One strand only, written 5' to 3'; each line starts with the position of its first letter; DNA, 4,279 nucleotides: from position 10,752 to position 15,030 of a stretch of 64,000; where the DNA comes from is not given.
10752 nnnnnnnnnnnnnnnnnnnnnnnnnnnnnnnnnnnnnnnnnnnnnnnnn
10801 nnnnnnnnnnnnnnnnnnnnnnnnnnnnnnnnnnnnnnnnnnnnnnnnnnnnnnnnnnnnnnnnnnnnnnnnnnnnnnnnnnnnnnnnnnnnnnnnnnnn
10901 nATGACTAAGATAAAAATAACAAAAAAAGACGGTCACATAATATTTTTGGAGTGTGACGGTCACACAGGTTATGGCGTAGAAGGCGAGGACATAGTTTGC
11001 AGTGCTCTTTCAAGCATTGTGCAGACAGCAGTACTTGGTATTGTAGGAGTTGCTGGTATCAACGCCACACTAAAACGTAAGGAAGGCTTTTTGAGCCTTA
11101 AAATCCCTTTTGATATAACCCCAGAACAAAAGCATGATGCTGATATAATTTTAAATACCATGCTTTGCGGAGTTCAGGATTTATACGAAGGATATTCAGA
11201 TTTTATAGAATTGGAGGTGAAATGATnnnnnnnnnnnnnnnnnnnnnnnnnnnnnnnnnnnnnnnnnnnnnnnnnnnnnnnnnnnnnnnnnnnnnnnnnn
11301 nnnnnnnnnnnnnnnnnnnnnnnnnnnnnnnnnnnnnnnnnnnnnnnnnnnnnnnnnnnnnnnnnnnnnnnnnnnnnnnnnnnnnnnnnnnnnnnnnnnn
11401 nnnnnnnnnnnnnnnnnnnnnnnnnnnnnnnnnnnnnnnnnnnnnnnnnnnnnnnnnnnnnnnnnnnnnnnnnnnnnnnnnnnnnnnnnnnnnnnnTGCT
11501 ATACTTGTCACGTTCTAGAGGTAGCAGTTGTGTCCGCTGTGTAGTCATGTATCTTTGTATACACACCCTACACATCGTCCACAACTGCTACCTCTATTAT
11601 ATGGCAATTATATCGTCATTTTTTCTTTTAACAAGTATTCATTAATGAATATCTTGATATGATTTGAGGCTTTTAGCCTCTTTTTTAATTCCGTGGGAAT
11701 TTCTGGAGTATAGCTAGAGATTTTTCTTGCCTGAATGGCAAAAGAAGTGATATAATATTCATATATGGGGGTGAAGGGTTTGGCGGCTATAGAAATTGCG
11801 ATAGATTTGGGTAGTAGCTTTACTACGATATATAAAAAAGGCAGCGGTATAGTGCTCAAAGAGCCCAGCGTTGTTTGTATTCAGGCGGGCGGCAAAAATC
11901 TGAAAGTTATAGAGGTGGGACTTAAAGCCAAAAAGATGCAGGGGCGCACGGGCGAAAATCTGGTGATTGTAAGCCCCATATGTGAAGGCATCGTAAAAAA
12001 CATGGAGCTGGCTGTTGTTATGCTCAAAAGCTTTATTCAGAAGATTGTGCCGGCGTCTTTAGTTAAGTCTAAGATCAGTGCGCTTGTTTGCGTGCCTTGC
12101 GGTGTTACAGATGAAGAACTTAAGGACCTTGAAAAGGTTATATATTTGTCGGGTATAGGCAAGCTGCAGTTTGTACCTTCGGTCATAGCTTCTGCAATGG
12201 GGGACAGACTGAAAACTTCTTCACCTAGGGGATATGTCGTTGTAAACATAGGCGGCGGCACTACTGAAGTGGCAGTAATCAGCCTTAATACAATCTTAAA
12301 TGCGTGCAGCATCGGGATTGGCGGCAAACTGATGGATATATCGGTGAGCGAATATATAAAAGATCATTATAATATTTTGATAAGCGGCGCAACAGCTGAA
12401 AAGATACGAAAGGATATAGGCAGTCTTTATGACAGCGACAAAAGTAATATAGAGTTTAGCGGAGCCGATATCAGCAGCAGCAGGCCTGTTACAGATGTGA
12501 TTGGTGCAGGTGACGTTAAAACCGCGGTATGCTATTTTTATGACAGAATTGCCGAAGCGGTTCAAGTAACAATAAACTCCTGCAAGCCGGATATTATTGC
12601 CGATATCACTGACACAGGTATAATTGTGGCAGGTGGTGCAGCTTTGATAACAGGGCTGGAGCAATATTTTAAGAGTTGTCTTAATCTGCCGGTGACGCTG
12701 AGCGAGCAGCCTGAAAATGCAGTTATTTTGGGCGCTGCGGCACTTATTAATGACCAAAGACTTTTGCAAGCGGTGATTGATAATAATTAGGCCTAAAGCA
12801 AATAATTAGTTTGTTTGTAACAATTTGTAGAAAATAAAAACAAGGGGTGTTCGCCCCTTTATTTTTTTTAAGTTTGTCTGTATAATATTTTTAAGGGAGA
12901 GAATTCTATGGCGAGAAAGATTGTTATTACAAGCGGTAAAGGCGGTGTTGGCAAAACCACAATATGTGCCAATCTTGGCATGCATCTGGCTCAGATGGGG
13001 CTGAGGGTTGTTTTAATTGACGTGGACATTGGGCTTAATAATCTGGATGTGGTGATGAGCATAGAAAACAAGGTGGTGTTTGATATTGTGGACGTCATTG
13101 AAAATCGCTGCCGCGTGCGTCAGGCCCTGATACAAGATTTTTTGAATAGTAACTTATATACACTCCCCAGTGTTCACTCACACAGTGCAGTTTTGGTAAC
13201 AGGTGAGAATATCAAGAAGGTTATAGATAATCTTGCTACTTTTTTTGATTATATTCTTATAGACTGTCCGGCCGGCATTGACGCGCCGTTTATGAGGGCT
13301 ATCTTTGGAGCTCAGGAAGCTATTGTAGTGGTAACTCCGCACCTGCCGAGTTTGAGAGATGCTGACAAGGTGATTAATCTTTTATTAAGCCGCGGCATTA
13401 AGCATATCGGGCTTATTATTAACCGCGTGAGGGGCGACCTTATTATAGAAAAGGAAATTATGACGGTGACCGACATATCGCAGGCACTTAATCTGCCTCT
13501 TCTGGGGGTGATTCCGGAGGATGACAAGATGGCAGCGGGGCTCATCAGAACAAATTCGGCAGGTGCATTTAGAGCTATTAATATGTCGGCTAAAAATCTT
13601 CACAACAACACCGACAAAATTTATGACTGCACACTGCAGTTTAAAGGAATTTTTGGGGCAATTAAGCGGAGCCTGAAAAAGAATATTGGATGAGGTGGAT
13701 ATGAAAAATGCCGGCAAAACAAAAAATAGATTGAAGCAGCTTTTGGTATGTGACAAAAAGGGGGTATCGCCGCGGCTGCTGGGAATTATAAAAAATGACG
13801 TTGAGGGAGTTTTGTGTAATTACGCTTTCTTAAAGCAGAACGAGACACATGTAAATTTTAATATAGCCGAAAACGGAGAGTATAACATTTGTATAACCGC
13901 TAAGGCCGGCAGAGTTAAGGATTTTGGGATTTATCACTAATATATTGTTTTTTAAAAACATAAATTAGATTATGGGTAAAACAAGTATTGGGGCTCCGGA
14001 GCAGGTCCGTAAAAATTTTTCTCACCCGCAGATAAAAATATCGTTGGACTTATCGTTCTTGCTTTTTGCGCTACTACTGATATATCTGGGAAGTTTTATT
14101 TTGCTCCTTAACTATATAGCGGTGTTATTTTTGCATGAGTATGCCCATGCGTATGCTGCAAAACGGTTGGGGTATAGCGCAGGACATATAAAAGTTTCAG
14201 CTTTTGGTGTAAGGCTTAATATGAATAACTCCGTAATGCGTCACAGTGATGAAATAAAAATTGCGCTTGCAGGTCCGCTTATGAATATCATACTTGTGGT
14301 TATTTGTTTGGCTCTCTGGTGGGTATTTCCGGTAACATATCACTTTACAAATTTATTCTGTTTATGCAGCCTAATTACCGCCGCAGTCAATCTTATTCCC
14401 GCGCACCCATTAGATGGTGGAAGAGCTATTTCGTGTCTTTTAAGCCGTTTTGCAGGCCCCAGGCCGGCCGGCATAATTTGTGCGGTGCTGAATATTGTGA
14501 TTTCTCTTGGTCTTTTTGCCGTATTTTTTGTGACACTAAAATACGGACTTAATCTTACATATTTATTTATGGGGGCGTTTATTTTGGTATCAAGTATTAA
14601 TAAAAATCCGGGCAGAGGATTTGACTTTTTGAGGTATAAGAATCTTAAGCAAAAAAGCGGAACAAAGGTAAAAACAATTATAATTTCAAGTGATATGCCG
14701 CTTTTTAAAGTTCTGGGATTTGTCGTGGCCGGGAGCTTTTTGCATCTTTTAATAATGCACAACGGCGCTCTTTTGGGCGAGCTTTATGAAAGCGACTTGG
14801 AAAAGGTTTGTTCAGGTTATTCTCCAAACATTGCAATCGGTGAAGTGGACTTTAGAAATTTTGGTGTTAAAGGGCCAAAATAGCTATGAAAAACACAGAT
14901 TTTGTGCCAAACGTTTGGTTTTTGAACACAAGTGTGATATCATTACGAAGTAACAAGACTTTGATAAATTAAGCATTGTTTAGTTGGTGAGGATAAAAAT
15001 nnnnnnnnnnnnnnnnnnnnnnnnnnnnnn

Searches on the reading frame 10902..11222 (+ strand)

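Call 55: search_protein_families(library=pfam, proteins=[window:10902-11222:+], max_evalue=0.01)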
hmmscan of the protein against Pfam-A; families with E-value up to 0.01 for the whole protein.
window:10902-11222:+ (107 aa): 1 family
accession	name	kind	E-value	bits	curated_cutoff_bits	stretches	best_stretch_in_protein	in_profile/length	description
PF04327.17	Peptidase_Prp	-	1.4e-21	77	27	1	1-103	1-90/90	Cysteine protease Prp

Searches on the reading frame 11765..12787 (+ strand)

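Call 55: search_protein_families(library=pfam, proteins=[window:11765-12787:+], max_evalue=0.01)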
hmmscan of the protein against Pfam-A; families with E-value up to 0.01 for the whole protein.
window:11765-12787:+ (341 aa): 7 families
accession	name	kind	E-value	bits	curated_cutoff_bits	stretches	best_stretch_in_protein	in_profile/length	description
PF06723.19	MreB_Mbl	-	1.4e-79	267.7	27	1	10-332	3-323/327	MreB/Mbl protein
PF14450.12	FtsA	-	1e-10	42.5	31.8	1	158-322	1-126/127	Cell division protein FtsA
PF00022.25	Actin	-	1.5e-05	24.2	27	0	262-300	306-343/410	Actin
PF00012.26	HSP70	-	1.9e-05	23.6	20.6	1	86-325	117-369/599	Hsp70 protein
PF25229.1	Salactin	-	0.00049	19.7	27.1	1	84-326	74-329/335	Salactin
PF06277.17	EutA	-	0.00059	19.3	27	1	150-198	136-190/475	Ethanolamine utilisation protein EutA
PF11104.14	PilM_2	-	0.0022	17.4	27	0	156-224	181-245/340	Type IV pilus assembly protein PilM;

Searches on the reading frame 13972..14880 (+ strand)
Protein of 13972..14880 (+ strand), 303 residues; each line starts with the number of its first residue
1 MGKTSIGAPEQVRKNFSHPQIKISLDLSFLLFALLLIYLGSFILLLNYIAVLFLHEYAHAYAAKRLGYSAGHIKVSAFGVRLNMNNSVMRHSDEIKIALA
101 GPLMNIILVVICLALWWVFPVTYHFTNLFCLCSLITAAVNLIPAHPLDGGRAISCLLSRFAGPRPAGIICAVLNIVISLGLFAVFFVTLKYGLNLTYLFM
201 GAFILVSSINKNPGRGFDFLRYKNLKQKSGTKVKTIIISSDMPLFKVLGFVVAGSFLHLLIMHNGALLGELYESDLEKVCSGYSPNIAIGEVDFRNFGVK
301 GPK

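Call 67: search_protein_families(library=pfam, proteins=[window:13972-14880:+], max_evalue=0.0001)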
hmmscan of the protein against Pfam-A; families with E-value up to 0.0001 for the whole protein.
window:13972-14880:+ (303 aa): 1 family
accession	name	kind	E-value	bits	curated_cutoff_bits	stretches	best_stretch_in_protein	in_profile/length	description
PF02163.28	Peptidase_M50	-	8.7e-11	42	27.2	1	123-162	160-199/221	Peptidase family M50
